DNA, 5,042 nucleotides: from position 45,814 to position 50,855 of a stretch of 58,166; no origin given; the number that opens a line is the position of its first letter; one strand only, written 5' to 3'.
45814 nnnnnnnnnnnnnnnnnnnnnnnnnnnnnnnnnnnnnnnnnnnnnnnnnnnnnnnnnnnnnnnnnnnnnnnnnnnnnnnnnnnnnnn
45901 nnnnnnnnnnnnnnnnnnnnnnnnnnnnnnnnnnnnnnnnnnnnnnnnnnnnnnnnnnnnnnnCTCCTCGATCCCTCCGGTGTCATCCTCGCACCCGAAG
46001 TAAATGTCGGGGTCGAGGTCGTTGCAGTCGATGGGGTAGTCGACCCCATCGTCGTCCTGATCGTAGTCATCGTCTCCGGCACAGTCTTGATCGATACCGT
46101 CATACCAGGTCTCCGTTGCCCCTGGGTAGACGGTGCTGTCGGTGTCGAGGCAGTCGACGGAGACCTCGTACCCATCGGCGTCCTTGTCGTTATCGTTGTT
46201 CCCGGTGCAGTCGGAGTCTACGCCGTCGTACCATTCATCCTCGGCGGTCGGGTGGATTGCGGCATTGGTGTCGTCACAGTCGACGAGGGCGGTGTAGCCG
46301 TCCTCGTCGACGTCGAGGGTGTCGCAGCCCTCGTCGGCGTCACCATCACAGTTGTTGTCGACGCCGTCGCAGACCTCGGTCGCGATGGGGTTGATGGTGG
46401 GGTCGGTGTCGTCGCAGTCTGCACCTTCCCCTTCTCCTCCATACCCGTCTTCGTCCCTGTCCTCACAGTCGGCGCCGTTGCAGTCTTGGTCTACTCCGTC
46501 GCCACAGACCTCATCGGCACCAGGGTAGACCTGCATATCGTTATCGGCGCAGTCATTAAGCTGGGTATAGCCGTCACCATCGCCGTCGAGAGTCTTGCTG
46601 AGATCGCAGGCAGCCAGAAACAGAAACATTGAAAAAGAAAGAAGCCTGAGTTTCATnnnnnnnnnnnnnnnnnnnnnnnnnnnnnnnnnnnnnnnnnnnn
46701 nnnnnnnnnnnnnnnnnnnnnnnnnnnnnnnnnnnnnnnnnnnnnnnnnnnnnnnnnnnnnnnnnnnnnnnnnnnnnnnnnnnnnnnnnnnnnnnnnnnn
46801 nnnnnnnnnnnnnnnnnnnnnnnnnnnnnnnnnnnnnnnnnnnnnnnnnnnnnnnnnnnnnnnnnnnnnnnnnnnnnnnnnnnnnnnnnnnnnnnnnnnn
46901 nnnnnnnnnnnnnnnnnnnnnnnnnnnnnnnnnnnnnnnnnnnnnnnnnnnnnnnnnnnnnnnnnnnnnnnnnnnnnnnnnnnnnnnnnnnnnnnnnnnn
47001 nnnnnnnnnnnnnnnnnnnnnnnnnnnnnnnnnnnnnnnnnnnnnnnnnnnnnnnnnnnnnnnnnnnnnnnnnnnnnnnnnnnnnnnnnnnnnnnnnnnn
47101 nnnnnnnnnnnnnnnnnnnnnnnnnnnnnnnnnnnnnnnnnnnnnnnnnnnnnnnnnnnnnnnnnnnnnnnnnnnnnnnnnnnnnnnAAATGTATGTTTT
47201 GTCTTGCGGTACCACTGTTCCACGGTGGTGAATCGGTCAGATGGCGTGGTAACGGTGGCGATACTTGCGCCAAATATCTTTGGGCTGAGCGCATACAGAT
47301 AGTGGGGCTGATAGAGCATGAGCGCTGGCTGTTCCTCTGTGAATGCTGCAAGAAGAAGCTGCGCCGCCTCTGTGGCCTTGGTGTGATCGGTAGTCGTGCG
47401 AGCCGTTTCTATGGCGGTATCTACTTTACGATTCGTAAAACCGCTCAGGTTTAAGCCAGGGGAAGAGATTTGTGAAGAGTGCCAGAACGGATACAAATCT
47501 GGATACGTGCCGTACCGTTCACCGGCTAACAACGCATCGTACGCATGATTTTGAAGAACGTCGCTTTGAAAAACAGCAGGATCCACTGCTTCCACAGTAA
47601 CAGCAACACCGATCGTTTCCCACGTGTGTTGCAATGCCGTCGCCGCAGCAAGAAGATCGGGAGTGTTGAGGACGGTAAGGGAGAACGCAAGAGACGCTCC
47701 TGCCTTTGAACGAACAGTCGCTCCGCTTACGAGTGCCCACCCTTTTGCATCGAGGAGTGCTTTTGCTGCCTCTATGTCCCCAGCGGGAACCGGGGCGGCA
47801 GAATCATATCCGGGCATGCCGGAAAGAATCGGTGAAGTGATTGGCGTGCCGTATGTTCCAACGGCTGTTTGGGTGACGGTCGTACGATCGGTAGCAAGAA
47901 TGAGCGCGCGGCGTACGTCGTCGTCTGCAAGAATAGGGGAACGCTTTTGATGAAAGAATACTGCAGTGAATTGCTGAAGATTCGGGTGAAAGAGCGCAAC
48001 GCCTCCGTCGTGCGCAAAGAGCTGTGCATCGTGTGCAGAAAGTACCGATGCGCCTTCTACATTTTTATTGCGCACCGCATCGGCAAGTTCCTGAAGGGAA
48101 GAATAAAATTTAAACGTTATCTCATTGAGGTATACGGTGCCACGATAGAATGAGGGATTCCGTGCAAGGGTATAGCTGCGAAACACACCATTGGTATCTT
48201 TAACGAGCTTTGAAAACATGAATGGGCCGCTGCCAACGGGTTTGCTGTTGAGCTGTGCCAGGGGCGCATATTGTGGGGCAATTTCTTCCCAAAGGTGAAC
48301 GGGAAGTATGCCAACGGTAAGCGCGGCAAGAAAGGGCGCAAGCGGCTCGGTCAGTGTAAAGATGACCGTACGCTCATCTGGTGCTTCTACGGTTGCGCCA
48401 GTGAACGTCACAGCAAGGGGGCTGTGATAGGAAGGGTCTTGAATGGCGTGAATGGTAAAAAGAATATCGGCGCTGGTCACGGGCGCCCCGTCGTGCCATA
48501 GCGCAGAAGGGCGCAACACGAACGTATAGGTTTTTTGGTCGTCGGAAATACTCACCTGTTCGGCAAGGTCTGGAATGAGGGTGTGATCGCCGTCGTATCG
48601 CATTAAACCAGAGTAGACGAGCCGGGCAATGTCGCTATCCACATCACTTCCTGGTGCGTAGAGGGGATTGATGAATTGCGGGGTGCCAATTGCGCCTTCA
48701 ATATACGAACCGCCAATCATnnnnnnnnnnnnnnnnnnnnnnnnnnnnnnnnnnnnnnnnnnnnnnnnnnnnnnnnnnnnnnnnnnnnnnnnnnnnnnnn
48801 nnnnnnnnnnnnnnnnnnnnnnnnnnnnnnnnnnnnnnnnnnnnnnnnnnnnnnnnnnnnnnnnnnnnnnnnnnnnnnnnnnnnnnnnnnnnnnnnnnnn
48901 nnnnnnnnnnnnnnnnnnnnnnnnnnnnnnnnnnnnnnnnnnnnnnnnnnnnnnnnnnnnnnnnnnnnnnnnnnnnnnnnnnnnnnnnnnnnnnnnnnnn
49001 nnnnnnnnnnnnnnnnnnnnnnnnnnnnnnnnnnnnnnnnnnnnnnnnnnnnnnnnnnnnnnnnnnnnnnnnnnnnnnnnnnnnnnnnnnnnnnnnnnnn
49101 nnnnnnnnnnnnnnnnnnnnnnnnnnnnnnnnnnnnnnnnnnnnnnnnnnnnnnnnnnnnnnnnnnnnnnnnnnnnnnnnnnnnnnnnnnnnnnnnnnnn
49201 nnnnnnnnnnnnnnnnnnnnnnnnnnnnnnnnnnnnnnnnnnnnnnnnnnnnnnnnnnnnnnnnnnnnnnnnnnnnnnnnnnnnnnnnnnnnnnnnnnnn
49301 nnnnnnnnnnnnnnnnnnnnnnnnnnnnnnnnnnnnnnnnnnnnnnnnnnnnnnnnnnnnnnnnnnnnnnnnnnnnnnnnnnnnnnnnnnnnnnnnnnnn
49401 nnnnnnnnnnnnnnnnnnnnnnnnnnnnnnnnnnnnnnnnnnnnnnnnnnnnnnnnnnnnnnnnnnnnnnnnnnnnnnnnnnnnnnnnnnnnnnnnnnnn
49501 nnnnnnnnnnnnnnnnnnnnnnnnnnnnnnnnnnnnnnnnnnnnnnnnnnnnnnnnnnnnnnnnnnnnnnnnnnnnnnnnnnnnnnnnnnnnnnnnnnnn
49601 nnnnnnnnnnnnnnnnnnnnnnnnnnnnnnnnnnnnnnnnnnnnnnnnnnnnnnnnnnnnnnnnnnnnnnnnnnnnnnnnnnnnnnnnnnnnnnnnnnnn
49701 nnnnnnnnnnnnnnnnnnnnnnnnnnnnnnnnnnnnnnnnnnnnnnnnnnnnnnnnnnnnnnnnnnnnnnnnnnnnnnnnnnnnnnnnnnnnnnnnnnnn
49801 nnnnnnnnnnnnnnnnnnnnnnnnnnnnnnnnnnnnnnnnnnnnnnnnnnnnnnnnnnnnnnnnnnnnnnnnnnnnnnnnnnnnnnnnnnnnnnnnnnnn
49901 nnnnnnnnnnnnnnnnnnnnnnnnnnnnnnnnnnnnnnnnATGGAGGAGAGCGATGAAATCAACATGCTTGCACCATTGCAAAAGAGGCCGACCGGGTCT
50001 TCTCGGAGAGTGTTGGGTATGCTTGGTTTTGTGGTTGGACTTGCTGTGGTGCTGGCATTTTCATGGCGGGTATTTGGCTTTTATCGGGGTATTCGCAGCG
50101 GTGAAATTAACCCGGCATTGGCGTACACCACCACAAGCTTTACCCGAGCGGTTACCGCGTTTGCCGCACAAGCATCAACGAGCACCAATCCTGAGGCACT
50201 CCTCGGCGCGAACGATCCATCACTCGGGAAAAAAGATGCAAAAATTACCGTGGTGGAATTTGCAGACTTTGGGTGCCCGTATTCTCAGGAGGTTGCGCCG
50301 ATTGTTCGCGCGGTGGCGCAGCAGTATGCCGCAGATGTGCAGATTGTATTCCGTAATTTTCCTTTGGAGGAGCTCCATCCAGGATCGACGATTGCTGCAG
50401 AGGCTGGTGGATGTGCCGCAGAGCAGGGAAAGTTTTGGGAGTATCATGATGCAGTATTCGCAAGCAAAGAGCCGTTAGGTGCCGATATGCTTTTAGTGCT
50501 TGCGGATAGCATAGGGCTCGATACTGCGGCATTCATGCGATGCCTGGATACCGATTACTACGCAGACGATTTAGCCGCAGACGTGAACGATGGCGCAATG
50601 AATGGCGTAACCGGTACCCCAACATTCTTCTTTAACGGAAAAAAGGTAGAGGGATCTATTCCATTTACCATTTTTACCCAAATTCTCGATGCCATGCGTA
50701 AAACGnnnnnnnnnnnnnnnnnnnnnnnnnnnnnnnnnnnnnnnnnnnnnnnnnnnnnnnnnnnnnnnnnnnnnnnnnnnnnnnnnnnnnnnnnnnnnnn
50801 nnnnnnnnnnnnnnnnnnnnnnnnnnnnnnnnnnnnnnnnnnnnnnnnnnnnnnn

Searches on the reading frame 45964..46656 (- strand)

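Call 13: search_protein_families(library=pfam, proteins=[window:45964-46656:-])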
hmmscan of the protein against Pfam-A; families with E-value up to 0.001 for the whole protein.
window:45964-46656:- (231 aa): 1 family
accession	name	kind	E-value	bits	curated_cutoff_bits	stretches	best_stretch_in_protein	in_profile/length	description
PF11617.13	Cu-binding_MopE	-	4.3e-35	120.1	27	4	80-109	1-30/30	Putative metal-binding motif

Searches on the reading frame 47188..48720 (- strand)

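Call 13: search_protein_families(library=pfam, proteins=[window:47188-48720:-])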
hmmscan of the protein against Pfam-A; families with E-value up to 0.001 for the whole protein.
window:47188-48720:- (511 aa): 1 family
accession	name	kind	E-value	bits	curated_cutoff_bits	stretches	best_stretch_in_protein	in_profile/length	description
PF00496.27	SBP_bac_5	-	1.7e-68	231.9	32.4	1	48-414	2-358/368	Bacterial extracellular solute-binding proteins, family 5 Middle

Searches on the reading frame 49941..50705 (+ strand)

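Call 51: search_protein_families(library=pfam, proteins=[window:49941-50705:+], max_evalue=0.001)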
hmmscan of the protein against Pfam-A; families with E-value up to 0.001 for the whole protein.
window:49941-50705:+ (255 aa): 3 families
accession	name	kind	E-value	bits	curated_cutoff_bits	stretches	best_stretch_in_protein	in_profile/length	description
PF13462.12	Thioredoxin_4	-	9.4e-23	81.6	23.2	1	91-251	4-165/165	Thioredoxin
PF01323.26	DSBA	-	2.5e-20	73.5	25.6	2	156-247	99-188/191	DSBA-like thioredoxin domain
PF13098.12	Thioredoxin_2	-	0.00018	22.2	27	1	97-249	2-104/104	Thioredoxin-like domain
